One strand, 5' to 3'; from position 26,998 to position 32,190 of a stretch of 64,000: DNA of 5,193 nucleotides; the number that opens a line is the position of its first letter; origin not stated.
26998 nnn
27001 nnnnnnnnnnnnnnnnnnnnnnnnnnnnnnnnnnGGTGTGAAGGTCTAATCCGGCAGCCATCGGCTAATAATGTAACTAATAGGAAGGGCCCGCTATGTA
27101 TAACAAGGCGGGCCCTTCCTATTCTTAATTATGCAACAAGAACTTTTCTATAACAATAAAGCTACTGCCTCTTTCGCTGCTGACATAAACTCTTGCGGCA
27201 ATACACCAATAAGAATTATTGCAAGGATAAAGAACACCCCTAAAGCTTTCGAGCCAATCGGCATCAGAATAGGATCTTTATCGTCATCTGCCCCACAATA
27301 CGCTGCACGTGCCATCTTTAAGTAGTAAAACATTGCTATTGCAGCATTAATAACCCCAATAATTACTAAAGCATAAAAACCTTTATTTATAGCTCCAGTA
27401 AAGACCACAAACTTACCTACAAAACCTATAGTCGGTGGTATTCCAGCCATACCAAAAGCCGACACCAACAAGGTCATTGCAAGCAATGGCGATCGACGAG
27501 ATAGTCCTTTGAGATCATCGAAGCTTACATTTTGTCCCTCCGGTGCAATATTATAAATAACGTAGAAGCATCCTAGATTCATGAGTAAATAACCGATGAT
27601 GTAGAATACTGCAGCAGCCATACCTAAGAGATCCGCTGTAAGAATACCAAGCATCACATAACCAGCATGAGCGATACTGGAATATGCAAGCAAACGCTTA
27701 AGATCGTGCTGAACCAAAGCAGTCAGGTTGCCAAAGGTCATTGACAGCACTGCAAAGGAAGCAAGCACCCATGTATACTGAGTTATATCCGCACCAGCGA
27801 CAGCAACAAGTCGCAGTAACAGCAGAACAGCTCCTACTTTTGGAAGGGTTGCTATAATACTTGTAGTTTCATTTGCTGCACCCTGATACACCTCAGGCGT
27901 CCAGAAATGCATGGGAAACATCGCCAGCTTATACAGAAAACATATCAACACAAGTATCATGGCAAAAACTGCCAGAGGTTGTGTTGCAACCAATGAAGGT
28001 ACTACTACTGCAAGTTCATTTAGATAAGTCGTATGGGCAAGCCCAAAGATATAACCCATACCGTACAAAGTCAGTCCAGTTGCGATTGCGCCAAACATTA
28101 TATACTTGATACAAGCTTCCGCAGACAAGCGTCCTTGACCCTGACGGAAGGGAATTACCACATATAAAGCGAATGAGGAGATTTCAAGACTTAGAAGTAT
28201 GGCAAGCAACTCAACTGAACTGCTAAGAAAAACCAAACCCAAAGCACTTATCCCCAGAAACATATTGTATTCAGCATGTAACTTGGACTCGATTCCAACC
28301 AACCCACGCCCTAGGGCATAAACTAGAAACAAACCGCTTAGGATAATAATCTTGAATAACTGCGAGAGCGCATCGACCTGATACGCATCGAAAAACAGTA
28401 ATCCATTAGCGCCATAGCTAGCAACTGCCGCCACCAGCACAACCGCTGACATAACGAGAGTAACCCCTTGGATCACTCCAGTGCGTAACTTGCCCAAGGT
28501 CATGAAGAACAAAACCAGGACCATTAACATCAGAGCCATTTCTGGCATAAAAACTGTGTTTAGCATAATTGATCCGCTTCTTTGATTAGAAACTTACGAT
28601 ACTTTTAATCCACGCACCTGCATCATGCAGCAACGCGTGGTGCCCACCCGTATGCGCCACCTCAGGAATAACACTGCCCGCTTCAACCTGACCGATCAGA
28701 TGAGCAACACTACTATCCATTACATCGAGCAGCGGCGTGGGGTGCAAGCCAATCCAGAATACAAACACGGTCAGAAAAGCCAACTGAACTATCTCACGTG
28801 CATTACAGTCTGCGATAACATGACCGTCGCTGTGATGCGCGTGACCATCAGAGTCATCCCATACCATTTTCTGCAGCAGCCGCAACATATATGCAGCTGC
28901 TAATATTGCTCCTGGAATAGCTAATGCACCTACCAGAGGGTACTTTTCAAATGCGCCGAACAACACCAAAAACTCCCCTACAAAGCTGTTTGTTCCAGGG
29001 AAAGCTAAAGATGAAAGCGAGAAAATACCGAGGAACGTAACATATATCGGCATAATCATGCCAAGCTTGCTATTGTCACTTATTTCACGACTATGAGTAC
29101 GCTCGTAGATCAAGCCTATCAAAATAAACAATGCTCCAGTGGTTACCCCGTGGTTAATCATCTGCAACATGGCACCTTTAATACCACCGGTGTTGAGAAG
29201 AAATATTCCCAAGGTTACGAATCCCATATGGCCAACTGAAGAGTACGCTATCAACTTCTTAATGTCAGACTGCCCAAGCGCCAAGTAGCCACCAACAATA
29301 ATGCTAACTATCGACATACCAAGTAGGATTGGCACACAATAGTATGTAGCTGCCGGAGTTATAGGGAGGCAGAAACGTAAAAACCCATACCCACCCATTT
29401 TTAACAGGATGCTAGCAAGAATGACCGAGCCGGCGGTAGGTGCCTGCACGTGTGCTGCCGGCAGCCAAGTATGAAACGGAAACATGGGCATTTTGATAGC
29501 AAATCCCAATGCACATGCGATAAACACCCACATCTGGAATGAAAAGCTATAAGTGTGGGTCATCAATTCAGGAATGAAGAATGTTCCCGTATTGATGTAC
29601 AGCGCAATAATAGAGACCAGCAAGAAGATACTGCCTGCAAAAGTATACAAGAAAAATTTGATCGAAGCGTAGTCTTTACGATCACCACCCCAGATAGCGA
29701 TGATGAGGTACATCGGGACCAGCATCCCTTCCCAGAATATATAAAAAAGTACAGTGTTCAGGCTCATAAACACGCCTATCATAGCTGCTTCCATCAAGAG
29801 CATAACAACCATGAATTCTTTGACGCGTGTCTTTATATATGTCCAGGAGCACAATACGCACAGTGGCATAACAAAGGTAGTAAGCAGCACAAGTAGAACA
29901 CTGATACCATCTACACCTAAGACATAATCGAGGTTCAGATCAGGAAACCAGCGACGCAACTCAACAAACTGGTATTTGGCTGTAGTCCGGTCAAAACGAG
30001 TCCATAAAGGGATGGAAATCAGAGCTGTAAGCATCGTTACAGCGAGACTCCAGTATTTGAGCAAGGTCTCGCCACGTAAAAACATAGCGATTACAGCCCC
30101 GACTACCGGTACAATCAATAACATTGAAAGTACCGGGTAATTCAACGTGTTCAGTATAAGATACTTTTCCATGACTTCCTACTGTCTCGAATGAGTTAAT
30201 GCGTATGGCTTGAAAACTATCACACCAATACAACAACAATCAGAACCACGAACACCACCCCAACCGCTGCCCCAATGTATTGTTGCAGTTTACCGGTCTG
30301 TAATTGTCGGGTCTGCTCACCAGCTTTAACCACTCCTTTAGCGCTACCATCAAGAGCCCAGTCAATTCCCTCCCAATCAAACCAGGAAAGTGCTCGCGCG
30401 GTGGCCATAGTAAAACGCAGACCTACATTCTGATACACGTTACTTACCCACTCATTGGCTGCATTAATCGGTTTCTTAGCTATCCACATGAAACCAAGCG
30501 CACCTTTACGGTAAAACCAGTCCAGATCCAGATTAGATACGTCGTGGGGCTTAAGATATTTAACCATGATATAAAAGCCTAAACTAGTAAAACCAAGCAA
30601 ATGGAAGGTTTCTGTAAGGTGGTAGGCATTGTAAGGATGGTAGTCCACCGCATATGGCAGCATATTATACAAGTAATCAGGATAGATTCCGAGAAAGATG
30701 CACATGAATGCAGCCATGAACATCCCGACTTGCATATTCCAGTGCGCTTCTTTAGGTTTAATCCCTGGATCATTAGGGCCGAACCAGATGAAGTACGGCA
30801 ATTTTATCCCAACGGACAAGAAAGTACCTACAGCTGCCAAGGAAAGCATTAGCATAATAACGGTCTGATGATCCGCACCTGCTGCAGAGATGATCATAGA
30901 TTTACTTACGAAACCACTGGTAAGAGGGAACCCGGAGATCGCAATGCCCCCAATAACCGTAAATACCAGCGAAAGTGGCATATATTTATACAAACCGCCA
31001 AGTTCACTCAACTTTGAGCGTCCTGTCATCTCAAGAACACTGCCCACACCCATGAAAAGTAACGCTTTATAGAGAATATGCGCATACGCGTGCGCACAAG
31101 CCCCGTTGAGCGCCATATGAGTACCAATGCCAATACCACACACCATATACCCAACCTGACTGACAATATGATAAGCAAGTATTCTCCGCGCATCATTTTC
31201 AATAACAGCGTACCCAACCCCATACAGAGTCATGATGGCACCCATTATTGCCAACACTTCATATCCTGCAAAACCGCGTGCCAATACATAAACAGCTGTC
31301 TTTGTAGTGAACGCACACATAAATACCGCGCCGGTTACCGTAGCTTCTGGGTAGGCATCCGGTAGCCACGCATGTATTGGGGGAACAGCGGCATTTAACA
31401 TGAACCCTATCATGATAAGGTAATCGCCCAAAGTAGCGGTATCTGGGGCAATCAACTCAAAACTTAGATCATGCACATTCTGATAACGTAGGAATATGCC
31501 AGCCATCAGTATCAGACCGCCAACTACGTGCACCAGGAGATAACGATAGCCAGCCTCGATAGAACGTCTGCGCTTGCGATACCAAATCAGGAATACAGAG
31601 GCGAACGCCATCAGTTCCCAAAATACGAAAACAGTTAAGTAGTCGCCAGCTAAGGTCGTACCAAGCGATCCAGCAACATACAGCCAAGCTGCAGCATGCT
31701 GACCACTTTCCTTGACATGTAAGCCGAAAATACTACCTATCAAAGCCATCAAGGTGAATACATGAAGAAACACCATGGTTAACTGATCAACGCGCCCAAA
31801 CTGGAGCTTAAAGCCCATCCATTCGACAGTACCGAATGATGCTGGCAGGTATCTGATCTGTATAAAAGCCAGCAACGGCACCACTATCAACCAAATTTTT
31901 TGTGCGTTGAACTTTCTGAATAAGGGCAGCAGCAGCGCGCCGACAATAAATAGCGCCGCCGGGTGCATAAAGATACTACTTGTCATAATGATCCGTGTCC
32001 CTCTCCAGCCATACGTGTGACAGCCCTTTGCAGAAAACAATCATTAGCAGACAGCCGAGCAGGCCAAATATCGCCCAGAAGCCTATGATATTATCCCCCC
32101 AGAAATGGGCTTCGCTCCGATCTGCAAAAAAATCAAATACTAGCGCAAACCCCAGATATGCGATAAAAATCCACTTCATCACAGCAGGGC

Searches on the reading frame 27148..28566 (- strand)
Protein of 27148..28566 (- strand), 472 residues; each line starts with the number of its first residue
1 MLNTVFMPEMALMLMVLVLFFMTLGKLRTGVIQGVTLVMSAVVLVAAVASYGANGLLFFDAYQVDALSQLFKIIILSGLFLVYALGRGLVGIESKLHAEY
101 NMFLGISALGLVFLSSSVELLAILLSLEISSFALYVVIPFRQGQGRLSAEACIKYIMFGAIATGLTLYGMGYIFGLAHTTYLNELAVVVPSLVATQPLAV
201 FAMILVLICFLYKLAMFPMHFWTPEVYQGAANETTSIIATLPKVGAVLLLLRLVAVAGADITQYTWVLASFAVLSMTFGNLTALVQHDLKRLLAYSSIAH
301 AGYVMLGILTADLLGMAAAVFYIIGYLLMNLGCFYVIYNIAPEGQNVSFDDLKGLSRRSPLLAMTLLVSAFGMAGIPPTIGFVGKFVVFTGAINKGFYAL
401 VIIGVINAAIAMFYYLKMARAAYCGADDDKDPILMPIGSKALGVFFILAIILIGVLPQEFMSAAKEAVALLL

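Call 55: search_protein_families(library=pfam, max_evalue=0.00001, proteins=[window:27148-28566:-])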
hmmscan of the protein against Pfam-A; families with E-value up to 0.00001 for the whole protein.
window:27148-28566:- (472 aa): 1 family
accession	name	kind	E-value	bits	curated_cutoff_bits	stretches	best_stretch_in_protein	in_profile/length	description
PF00361.26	Proton_antipo_M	-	1.1e-60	205.8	21.5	1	118-410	2-293/294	NADH:quinone oxidoreductase/Mrp antiporter, TM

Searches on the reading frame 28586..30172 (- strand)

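Call 55: search_protein_families(library=pfam, max_evalue=0.00001, proteins=[window:28586-30172:-])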
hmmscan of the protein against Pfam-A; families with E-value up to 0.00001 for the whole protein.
window:28586-30172:- (528 aa): 1 family
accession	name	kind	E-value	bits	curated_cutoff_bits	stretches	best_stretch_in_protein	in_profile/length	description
PF00361.26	Proton_antipo_M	-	5e-77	259.4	21.5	1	138-418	2-286/294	NADH:quinone oxidoreductase/Mrp antiporter, TM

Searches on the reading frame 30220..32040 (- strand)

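Call 55: search_protein_families(library=pfam, max_evalue=0.00001, proteins=[window:30220-32040:-])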
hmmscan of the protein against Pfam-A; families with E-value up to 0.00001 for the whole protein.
window:30220-32040:- (606 aa): 1 family
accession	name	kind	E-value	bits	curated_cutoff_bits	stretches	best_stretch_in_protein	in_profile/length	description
PF00361.26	Proton_antipo_M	-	6.6e-48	163.8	21.5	1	131-402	1-290/294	NADH:quinone oxidoreductase/Mrp antiporter, TM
